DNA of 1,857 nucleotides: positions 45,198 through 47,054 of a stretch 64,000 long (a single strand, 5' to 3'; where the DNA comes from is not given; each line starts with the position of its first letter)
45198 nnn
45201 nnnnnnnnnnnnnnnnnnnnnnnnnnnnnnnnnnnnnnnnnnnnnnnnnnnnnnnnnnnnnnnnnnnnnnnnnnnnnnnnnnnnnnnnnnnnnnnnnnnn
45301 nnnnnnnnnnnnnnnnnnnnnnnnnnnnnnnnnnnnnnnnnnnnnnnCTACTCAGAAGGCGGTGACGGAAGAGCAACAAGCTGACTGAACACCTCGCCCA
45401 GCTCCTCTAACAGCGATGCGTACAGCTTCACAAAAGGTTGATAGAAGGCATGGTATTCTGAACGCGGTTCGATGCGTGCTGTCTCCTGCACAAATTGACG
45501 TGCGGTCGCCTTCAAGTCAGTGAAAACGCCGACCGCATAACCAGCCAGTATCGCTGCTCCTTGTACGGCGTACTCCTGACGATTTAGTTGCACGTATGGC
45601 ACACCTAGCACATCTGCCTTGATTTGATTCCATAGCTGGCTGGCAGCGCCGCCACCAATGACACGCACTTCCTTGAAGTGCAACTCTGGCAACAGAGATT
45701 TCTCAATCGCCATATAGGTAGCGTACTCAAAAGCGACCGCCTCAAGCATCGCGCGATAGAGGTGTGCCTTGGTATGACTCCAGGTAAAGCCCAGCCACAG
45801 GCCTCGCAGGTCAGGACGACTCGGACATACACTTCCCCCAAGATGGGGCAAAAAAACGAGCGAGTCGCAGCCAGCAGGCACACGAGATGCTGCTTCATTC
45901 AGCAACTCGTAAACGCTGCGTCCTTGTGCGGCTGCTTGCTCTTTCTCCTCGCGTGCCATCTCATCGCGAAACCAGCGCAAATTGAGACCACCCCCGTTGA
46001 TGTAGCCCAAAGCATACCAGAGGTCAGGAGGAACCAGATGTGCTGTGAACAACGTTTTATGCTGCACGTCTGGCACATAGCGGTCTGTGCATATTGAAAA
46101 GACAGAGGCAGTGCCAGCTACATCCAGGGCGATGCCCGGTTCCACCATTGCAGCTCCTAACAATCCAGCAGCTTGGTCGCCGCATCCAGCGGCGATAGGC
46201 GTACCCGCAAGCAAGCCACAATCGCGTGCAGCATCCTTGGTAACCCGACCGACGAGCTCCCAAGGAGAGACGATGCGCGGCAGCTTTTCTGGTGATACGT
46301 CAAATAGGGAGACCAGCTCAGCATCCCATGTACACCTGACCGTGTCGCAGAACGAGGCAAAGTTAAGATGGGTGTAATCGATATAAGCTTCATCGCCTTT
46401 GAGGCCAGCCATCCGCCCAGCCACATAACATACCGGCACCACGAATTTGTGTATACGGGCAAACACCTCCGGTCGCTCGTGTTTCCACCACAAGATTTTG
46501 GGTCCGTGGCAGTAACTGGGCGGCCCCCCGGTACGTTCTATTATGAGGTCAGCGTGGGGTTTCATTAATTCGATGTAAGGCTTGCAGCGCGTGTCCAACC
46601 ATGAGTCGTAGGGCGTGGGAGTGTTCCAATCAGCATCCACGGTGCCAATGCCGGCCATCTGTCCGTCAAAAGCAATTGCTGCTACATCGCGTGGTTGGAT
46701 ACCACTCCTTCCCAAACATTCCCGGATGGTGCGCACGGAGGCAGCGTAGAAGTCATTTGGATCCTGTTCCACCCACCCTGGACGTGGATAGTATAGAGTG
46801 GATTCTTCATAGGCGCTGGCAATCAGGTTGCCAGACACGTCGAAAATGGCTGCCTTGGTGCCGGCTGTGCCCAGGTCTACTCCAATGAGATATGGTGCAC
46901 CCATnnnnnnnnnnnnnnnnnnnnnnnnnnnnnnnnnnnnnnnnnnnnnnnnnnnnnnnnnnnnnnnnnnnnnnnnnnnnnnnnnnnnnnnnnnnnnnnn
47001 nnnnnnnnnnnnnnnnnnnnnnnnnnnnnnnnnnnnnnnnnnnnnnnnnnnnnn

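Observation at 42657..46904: Uncharacterised co-directional cluster: FGGY sugar kinase, B12-binding radical SAM enzyme, divergent shikimate-dehydrogenase-like protein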

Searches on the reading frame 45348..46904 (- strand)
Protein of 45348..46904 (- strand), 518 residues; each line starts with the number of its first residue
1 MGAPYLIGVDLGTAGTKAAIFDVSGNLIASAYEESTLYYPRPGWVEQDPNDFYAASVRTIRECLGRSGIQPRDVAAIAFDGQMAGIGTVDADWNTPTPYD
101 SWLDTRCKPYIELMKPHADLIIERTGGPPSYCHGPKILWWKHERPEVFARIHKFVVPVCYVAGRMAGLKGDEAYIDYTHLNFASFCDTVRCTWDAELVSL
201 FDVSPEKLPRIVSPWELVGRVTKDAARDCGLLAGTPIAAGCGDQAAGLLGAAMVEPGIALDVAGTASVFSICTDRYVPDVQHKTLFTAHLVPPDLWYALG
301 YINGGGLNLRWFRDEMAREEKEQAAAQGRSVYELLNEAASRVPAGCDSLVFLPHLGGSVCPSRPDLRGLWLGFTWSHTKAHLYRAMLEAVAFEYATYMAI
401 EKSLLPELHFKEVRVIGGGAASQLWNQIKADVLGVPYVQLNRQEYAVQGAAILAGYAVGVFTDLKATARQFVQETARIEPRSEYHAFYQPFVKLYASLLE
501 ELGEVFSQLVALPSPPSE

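Call 3: search_protein_families(library=pfam, proteins=[window:45348-46904:-], max_evalue=0.01)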
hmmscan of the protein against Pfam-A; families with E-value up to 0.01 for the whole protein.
window:45348-46904:- (518 aa): 3 families
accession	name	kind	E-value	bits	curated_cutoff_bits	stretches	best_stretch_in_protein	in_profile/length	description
PF00370.27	FGGY_N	-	4.4e-45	154.6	28.8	1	5-250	1-245/245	FGGY family of carbohydrate kinases, N-terminal domain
PF02782.22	FGGY_C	-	6.2e-27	95.1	27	1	262-457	4-197/198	FGGY family of carbohydrate kinases, C-terminal domain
PF01869.26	BcrAD_BadFG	-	0.0062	16.5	31.5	0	7-83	1-71/271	BadF/BadG/BcrA/BcrD ATPase family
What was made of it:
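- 45348..46904 (-): FGGY-family sugar kinase, 518 aa. It belongs to a xylulokinase/gluconokinase-like subfamily, called 'FGGY_a' here, that heads or tails the conserved SDH-like operon in other Anaerolineae. Pfam FGGY_N and FGGY_C (call 3).
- On FGGY carbohydrate kinases: 154.6 and 95.1 bits (call 3).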

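Call 4: search_protein_families(library=ncbifam, proteins=[window:45348-46904:-], max_evalue=0.01)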
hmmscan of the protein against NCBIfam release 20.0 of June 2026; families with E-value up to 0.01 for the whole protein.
window:45348-46904:- (518 aa): 12 families
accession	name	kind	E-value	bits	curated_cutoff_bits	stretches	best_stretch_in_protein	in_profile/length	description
TIGR01312.1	XylB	equivalog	1.5e-83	281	380.25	1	7-499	1-480/481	xylulokinase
TIGR01314.1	gntK_FGGY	equivalog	3.1e-70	237.1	648.55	1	5-509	1-500/505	gluconokinase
NF008187.0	PRK10939.1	equivalog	2.4e-54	184.8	528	1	4-497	4-498/521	autoinducer-2 kinase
NF011601.0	PRK15027.1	equivalog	1e-51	175.8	912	1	7-499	3-476/484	xylulokinase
TIGR01311.1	glycerol_kin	equivalog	1.7e-48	165.2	590.35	1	5-483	2-475/496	glycerol kinase GlpK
NF000756.0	PRK00047.1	subfamily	1.9e-48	165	498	1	4-474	5-468/502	glycerol kinase GlpK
NF003154.0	PRK04123.1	equivalog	4.4e-35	121.4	428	2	211-503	245-538/554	ribulokinase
TIGR01315.1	5C_CHO_kinase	subfamily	2.3e-33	115.7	408.7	1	6-498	2-533/541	FGGY family pentulose kinase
TIGR02628.1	fuculo_kin_coli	equivalog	1.2e-29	103.6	470.9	1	67-480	64-464/465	L-fuculokinase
TIGR01234.1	L-ribulokinase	equivalog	1.2e-26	93.6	583.25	2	215-500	242-528/536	ribulokinase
TIGR02627.1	rhamnulo_kin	equivalog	2.4e-08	33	527.95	1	376-476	355-452/454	rhamnulokinase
NF007925.0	PRK10640.1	equivalog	4.7e-07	28.6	639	1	376-437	361-421/489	rhamnulokinase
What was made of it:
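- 45348..46904 (-): XylB 281 bits (cut-off 380) and GntK_FGGY 237 bits (call 4).
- On Xylulokinase XylB (equivalog): 281 bits against 380.25 (call 4).
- The kinase scores highest on XylB (call 4).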

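Call 15: search_solved_structures(query=window:45348-46904:-, max_evalue=1e-20)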
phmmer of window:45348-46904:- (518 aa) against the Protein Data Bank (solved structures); distinct sequences matched with E-value up to 1e-20: 34.
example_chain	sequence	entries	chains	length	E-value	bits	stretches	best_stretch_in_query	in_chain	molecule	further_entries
2itm_A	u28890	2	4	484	1.2e-48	169.4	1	7-502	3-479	Xylulose kinase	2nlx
5ya0_A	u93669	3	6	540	7.2e-44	153.6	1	5-503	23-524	Autoinducer-2 kinase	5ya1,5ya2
3gbt_A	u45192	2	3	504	3.8e-43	151.3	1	2-503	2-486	Gluconate kinase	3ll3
5vm1_A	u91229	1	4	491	1.5e-41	146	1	7-496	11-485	Xylulokinase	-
2zf5_O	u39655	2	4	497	5.5e-41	144.1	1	5-481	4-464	Glycerol kinase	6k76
6k78_A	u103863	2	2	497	7.6e-41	143.7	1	5-481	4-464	Glycerol kinase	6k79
6k78_B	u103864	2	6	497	1e-40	143.2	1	5-481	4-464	Glycerol kinase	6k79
3ifr_A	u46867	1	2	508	2.3e-40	142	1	6-498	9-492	Carbohydrate kinase, FGGY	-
6ude_A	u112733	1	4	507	3.2e-36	128.4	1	5-474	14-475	Glycerol kinase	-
3hz6_A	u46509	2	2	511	2.4e-33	118.9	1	5-479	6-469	Xylulokinase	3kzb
3d7e_O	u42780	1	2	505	3.8e-33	118.3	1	5-470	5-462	Glycerol kinase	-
3h3n_X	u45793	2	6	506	4.5e-33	118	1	5-470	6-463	Glycerol kinase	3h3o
3flc_O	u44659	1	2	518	4.8e-33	117.9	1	5-469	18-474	Glycerol kinase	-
3h45_X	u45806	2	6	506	9.3e-33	117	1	5-470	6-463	Glycerol kinase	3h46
3ezw_A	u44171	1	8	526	1.1e-32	116.8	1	4-470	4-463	Glycerol kinase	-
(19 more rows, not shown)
